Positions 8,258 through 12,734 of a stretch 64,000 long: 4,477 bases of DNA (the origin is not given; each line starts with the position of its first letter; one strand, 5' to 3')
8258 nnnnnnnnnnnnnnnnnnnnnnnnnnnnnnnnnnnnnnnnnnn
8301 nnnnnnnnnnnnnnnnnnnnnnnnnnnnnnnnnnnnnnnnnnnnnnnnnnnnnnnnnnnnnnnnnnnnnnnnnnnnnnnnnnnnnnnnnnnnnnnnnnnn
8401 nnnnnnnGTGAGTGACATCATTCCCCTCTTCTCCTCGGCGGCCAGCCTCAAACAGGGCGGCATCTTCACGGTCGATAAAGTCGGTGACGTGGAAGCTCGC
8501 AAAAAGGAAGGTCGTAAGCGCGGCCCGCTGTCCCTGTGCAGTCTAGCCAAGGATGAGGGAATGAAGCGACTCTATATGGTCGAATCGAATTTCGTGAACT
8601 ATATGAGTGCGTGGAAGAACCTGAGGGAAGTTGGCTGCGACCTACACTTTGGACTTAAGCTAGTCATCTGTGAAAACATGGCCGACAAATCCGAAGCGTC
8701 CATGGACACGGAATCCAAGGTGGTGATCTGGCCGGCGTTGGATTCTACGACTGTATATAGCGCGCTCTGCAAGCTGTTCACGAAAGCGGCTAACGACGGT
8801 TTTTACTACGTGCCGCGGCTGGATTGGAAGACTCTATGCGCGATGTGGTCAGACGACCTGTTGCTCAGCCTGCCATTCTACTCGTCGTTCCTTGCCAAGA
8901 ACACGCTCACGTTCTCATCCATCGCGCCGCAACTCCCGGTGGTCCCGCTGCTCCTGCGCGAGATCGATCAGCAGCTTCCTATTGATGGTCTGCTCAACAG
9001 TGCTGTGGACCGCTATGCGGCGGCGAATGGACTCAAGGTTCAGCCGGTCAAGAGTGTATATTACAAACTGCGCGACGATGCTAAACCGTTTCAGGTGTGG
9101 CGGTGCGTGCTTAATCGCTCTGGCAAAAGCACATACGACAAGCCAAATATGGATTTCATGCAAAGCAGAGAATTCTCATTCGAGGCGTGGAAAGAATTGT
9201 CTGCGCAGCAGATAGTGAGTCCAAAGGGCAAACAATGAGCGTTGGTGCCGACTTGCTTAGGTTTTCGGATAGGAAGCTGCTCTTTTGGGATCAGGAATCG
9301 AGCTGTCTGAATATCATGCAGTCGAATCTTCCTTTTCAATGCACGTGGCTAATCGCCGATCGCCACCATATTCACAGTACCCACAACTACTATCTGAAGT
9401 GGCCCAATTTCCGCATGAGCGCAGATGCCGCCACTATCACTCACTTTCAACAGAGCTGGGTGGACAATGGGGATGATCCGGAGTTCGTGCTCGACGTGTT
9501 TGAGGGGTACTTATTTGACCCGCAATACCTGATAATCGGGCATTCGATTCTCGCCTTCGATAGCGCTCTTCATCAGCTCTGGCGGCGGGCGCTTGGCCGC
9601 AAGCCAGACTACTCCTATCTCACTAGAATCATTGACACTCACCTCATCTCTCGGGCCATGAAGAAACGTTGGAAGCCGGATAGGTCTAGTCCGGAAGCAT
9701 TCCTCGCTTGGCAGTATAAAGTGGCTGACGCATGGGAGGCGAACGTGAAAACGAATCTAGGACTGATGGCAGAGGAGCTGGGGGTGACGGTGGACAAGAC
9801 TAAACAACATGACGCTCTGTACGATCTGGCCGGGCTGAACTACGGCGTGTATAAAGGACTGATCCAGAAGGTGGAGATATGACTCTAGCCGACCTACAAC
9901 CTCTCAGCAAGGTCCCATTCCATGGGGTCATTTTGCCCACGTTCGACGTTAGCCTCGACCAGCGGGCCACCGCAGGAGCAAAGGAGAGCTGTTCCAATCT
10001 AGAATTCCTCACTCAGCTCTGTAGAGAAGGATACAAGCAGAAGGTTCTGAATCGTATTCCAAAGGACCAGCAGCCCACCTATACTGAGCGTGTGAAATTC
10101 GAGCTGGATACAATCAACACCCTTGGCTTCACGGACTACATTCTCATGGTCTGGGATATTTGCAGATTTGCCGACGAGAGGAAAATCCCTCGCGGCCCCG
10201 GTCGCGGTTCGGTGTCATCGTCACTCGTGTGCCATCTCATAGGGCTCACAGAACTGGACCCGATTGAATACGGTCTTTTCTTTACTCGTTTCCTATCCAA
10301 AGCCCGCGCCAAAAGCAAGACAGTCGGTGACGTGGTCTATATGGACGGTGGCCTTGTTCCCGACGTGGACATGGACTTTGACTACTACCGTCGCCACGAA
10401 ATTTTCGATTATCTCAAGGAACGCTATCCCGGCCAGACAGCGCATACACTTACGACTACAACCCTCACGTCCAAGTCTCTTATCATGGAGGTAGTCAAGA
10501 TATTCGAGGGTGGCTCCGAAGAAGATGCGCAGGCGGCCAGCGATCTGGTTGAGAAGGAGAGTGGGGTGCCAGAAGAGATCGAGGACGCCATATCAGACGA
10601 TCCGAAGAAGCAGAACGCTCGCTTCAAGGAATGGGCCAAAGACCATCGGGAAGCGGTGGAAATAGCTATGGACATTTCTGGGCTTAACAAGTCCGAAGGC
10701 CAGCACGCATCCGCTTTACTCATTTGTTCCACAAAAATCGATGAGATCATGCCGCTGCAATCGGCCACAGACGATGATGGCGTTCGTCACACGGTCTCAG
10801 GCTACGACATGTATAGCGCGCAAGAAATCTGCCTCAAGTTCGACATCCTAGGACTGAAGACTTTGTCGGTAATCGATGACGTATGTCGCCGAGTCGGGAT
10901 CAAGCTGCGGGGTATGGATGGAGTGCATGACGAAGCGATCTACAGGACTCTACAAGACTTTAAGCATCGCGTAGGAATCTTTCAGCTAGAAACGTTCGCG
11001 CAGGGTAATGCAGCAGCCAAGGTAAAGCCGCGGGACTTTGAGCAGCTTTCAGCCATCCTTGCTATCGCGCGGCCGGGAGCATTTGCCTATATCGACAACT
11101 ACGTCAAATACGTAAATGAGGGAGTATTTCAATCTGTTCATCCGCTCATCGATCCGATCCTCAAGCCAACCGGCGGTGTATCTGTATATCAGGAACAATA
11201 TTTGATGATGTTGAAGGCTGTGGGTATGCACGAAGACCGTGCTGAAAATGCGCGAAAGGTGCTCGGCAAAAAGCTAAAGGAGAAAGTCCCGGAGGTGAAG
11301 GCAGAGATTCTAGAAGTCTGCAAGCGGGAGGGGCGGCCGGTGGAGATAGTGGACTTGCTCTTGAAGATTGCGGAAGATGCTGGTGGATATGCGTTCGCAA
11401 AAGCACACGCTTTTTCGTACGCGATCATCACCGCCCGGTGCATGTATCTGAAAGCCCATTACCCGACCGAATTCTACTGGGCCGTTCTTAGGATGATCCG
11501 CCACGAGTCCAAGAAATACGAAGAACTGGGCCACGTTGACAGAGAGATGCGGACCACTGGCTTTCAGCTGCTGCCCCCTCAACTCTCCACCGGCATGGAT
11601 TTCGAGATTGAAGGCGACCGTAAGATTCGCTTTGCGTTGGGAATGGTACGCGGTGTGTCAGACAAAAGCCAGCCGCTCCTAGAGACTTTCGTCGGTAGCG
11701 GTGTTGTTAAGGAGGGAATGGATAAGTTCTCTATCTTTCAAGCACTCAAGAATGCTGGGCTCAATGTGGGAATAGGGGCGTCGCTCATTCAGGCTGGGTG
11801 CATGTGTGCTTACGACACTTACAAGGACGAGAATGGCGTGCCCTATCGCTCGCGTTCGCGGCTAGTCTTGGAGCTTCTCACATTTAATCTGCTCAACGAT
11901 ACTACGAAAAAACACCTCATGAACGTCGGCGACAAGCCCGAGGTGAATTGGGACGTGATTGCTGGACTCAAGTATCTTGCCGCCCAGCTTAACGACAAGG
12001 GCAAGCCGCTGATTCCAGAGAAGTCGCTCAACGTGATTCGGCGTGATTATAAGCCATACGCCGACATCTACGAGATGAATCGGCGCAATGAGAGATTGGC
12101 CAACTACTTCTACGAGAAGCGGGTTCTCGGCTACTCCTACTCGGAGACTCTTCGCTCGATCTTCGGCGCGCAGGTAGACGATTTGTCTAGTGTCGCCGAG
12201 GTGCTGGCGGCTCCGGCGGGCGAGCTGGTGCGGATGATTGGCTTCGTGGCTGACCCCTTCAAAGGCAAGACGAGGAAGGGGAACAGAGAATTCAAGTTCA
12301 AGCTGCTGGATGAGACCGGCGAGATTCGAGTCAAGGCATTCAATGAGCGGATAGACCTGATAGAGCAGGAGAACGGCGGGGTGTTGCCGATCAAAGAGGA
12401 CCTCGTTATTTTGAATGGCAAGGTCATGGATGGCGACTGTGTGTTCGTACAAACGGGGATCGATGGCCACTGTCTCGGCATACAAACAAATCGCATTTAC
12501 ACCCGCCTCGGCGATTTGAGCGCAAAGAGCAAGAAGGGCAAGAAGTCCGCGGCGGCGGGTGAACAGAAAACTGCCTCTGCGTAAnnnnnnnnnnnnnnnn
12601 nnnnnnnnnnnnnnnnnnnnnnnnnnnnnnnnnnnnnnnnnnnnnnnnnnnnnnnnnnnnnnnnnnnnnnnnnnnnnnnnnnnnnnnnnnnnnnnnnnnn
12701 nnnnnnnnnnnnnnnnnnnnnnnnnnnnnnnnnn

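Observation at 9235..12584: Split family-C replicase: a PHP-less DnaE-type polymerase coupled to a separate DnaQ-like exonuclease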

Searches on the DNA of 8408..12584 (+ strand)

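Call 9: search_dna_similar(query=window:8408-12584:+, collection=phages, mode=near, max_rows=25)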
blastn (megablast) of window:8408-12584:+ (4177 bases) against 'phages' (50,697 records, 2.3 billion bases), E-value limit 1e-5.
No match.

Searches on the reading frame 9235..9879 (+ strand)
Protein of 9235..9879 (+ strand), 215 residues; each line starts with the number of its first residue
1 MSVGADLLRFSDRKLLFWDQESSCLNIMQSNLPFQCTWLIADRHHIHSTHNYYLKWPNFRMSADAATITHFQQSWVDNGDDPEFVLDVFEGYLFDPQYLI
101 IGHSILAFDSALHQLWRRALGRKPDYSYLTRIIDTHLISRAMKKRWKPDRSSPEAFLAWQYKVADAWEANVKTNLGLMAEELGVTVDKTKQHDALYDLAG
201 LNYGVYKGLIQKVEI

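Call 7: search_protein_families(library=pfam, proteins=[window:9235-9879:+], max_evalue=0.01)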
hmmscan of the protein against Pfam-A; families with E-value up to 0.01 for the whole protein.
window:9235-9879:+ (215 aa): 0 families

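Call 8: search_protein_families(library=phrogs, proteins=[window:9235-9879:+], max_evalue=0.001)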
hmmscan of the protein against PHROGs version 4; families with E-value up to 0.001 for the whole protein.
window:9235-9879:+ (215 aa): 1 family
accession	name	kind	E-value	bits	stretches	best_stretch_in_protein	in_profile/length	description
phrog_192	-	DNA, RNA and nucleotide metabolism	7.7e-06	26.4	1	37-197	128-259/397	DNA polymerase exonuclease subunit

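Call 18: find_homologous_proteins(query=window:9235-9879:+)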
Query window:9235-9879:+ (215 aa): 94 proteins with E <= 0.001 among 172 candidates.
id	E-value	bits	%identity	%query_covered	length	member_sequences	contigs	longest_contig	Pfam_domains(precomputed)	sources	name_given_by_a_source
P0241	6.4e-146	502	100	100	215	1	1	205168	-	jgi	jgi:hypothetical protein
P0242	9.4e-81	289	61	99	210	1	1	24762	-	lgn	-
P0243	2.0e-79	284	61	100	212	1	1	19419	PF00929.32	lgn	-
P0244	5.3e-79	283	61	100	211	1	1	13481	-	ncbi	-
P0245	1.1e-78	282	62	100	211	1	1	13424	-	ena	-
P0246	4.9e-78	280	60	100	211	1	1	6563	-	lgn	-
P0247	3.5e-77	277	59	100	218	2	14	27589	-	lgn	-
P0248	7.1e-77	276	59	99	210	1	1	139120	-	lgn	-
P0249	1.8e-76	275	60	100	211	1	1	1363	-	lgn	-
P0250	1.9e-76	274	58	100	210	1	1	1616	PF00929.32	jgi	jgi:DNA polymerase III alpha subunit (gram-positive type)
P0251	2.0e-76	274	57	99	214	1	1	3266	PF00929.32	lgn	-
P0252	2.6e-76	274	60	100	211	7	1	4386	PF00929.32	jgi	jgi:DNA polymerase III alpha subunit (gram-positive type)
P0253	3.9e-75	270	58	100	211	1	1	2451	-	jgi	-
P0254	7.4e-75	269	58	100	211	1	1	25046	-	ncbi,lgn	-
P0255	1.4e-74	268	54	100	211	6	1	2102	-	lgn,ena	-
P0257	5.7e-74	266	57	100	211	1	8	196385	PF00929.32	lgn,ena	-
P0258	7.3e-74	266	57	100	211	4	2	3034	PF00929.32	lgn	-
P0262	4.3e-73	263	56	100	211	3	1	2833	PF00929.32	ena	-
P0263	4.3e-73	263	58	100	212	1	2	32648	PF00929.32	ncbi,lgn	-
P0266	9.4e-73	262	57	100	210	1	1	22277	PF00929.32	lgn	-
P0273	3.1e-71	257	57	100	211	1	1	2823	PF00929.32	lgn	-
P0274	5.6e-71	257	55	100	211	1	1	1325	PF00929.32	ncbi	-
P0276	2.6e-70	254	56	100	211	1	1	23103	PF00929.32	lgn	-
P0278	4.1e-70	254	57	100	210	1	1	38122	PF00929.32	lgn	-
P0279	4.7e-70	254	54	100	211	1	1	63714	PF00929.32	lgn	-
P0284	2.7e-69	251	55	100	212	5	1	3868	PF00929.32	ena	-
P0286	8.6e-69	249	53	100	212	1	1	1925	PF00929.32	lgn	-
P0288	1.4e-68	249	54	99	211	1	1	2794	PF00929.32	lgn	-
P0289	1.6e-68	249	54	99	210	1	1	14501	PF00929.32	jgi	jgi:DNA polymerase III epsilon subunit-like protein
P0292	1.1e-67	246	52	99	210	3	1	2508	PF00929.32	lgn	-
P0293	1.3e-67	246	51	100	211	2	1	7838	PF00929.32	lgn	-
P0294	4.0e-67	244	53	100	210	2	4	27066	PF00929.32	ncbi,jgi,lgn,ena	jgi:DNA polymerase III alpha subunit (gram-positive type)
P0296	8.2e-67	243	52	99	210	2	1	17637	PF00929.32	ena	-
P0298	1.3e-66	242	53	100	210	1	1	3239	PF00929.32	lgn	-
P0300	1.9e-66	242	52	100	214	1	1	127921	PF00929.32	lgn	-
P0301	3.9e-66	241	53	99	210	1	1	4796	PF00929.32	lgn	-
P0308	5.6e-64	234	52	100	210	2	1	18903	PF00929.32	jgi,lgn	jgi:DNA polymerase III alpha subunit (gram-positive type)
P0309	1.2e-63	233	53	100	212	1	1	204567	PF00929.32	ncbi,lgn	-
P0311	1.4e-63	232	52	100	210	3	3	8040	PF00929.32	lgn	-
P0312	2.2e-63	232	51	99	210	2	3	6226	PF00929.32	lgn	-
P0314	4.7e-62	227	50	99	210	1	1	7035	PF00929.32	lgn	-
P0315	1.1e-61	226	50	100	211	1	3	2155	PF00929.32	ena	-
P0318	3.6e-59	218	50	100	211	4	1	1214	PF00929.32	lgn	-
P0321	1.4e-55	206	51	100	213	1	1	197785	PF00929.32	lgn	-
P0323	2.1e-54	202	47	99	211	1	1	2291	PF00929.32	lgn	-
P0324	7.7e-50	187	46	99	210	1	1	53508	PF00929.32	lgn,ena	-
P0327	1.5e-39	154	39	99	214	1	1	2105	PF00929.32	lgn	-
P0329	1.3e-37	147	40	90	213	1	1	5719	PF00929.32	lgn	-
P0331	1.3e-36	144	40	90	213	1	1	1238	PF00929.32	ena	-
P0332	1.3e-34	138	38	99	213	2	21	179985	PF00929.32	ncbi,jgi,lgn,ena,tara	tara:strand:+ start:364 stop:1005 length:642 start_codon:yes stop_codon:yes gene_type:complete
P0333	3.0e-34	136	38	90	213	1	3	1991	PF00929.32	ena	-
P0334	6.9e-32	129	36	98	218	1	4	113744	PF00929.32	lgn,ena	-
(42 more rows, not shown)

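Call 35: search_solved_structures(query=A2, max_evalue=1, show_alignments=1)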
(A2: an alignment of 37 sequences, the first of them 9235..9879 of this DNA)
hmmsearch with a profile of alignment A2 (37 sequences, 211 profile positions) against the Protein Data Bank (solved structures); distinct sequences matched with E-value up to 1: 15.
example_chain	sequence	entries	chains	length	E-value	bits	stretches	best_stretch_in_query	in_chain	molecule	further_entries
2p1j_A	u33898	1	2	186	3.1e-10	43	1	9-142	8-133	DNA polymerase III polC-type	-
1j53_A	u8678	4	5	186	0.0021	20.7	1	168-205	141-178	DNA polymerase III, epsilon chain | DNA polymerase III epsilon subunit | DNA POLYMERASE III SUBUNIT EPSILON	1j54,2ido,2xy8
2gui_A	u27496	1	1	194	0.0021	20.7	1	168-205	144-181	DNA polymerase III epsilon subunit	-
9mrd_A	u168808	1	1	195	0.0024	20.5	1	84-147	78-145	exodeoxyribonuclease III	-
9mrc_A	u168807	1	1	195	0.0029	20.2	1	84-145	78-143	exodeoxyribonuclease III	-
5fku_D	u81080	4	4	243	0.0055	19.3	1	169-205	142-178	DNA POLYMERASE III SUBUNIT EPSILON | DNA POLYMERASE III EPSILON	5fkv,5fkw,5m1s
2is3_A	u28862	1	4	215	0.0071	18.9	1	169-208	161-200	Ribonuclease T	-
3nh0_A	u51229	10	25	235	0.0096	18.5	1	169-208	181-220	Ribonuclease T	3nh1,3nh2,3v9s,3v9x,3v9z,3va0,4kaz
3ngy_A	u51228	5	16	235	0.0096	18.5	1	169-208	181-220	Ribonuclease T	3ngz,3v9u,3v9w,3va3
2f96_A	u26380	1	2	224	0.017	17.7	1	169-208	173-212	Ribonuclease T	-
9e78_3D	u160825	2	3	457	0.29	13.7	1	60-149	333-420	DMIP21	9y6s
9l8b_A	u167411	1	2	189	0.3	13.6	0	86-147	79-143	exodeoxyribonuclease III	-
1skr_A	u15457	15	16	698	0.4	13.2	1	98-179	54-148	DNA polymerase | DNA-directed DNA polymerase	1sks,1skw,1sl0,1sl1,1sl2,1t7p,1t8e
1zyq_A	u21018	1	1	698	0.4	13.2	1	98-179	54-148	DNA polymerase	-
7wjt_A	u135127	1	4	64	0.72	12.4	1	153-199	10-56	Isoform 2 of Transmembrane protein 266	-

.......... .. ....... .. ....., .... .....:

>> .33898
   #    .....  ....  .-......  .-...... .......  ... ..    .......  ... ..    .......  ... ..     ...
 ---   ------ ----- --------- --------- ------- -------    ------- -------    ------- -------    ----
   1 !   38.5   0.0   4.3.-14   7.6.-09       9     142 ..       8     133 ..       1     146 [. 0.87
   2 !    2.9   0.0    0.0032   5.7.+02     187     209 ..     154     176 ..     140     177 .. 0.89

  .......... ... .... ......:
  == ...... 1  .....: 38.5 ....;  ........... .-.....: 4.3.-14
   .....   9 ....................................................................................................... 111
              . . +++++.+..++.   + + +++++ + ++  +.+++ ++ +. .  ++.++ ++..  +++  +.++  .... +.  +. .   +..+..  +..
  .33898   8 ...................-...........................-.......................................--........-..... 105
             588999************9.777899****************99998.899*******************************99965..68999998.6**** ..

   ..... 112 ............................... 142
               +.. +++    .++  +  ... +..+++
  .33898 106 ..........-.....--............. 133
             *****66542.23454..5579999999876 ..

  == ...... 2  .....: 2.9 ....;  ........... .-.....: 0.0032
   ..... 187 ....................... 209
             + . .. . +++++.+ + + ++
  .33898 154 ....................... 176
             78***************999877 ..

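Call 53: search_dna_similar(query=window:9235-9879:+, collection=phages, mode=protein, max_rows=15, max_evalue=0.01)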
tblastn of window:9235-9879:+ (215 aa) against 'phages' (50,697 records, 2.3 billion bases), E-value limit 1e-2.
No match.

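Call 58: predict_structure(alignment_id=A2)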
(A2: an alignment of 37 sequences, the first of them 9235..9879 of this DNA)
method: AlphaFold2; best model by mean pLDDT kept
length: 215 residues; sequences in the alignment: 37
mean_pLDDT: 95.5   pTM: 0.90
mean pLDDT of the five models: 95.5, 95.1, 94.9, 94.5, 94.3
residues with pLDDT >= 90: 197; 70-90: 16; 50-70: 2; < 50: 0
segments of 3 or more residues with pLDDT < 50: none
pLDDT, mean of each block of 10 residues (from residue 1): 82 97 88 97 97 96 94 97 99 98 97 97 98 98 96 98 92 96 96 95 98 94
secondary structure, 60 per line:
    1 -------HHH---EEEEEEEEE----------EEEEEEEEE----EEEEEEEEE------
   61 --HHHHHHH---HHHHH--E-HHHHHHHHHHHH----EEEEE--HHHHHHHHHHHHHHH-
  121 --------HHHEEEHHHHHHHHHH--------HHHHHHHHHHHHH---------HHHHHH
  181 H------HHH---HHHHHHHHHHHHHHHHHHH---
elements in order: E14-22 E33-41 E46-54 H63-69 H73-77 H82-93 E98-102 H105-119 E132-134 H135-144 H153-165 H175-181 H194-212

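Call 62: fold_search(model_id=the predicted structure, library=pdb)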
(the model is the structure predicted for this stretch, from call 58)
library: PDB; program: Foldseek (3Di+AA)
matches with E <= 10: 720; with E <= 0.001: 184
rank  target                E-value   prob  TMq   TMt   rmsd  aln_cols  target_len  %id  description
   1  9qrn_A                1.3e-07  1.00  0.68  0.14   2.9       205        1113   15  DNA polymerase without DNA or inhibitor (released 2025-09-24)
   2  1zbu_A                1.5e-07  1.00  0.59  0.56   4.9       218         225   16  crystal structure of full-length 3'-exonuclease (released 2006-09-19)
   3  2p1j_B                1.7e-07  1.00  0.49  0.61   9.0       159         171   21  Crystal structure of a polC-type DNA polymerase III exonuclease domain from Thermotoga maritima (released 2007-03-20)
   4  3cm5_A                2.1e-07  1.00  0.64  0.48   4.5       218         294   16  Crystal structure of Cell-Death Related Nuclease 4 (CRN-4) bound with Mn (released 2008-12-30)
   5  2p1j_A                2.1e-07  1.00  0.48  0.62  13.8       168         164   20  Crystal structure of a polC-type DNA polymerase III exonuclease domain from Thermotoga maritima (released 2007-03-20)
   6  9qpc_A                2.3e-07  1.00  0.68  0.13   2.9       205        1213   15  DNA polymerase with inhibitor (released 2025-09-24)
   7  9ii8_A                2.4e-07  1.00  0.61  0.17   4.2       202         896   13  Crystal structure of Staphylococcus aureus DinG protein in complex with ssDNA (released 2025-06-25)
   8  3v9w_A                2.6e-07  1.00  0.64  0.68   3.8       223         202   12  Crystal structure of RNase T in complex with a preferred ssDNA (TTA) with two Mg in the active site (released 2012-07-11)
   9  3v9u_B                2.9e-07  1.00  0.63  0.65   4.5       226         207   13  Crystal structure of RNase T in complex with a preferred ssDNA (AAT) with two Mg in the active site (released 2012-07-11)
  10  3cg7_B                3.1e-07  1.00  0.64  0.48   4.4       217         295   16  Crystal structure of cell-death related nuclease 4 (CRN-4) (released 2008-12-30)
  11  4js4_A                3.4e-07  1.00  0.71  0.34   4.1       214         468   14  Crystal structure of E. coli Exonuclease I in complex with a dA16 oligonucleotide (released 2013-05-08)
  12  8h18                  3.4e-07  1.00  0.60  0.73   5.2       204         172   16  Crystal structure of DnaQ domain of Streptococcus thermophilus strain DGCC 7710 (released 2023-09-13)
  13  9mrd_A                3.6e-07  1.00  0.57  0.65   4.2       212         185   15  Crystal Structure of TREX1 Homolog Plex9.1 bound to ssDNA (released 2025-01-15)
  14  9mrc                  3.6e-07  1.00  0.57  0.64   4.6       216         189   16  Crystal Structure of TREX1 Homolog Plex9.1 (released 2025-01-15)
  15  8hcc_C                3.6e-07  1.00  0.62  0.59   5.0       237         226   15  Crystal structure of mTREX1-RNA product complex (AMP) (released 2023-11-08)
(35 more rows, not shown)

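Call 76: search_protein_families(library=ncbifam, proteins=[window:9235-9879:+], max_evalue=0.01)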
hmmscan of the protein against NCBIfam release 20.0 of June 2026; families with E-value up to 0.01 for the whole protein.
window:9235-9879:+ (215 aa): 0 families
